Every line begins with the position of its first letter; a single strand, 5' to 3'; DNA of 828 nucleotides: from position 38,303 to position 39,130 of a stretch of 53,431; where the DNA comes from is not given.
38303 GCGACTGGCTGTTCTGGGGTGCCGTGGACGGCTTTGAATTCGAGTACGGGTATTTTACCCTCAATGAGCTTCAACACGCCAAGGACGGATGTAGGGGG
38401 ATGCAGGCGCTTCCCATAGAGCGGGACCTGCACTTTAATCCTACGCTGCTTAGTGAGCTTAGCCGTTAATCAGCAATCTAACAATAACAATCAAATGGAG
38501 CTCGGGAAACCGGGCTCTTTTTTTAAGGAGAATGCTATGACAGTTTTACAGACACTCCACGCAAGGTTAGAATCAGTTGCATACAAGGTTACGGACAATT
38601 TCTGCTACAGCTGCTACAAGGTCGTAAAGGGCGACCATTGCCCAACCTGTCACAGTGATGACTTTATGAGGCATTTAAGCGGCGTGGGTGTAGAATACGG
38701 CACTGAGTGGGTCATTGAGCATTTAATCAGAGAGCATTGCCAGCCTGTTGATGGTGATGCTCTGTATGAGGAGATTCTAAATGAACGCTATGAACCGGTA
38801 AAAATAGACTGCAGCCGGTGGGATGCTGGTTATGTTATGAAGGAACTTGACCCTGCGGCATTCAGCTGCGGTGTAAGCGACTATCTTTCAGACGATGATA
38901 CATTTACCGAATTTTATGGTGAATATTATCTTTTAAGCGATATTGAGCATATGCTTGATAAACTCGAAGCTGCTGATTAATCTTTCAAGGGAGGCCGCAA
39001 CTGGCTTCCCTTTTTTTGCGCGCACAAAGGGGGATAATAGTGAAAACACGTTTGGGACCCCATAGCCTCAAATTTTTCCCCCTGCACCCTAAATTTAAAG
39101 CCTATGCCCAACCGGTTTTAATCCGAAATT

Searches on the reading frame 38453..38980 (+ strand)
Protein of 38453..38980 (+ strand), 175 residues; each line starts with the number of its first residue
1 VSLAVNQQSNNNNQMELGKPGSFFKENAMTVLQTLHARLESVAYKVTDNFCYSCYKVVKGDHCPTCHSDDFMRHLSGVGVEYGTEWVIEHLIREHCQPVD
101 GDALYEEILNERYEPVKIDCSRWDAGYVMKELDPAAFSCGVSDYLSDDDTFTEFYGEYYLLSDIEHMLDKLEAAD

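Call 10: search_protein_families(library=pfam, proteins=[window:38453-38980:+], max_evalue=0.01)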
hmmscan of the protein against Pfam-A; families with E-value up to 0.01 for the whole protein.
window:38453-38980:+ (175 aa): 2 families
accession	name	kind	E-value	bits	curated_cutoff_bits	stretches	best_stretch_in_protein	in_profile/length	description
PF12773.13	DZR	-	0.0037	17.8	27.3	1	47-69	11-33/45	Double zinc ribbon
PF03811.18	Zn_ribbon_InsA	-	0.0061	16.7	26.1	0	62-74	7-19/35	InsA N-terminal domain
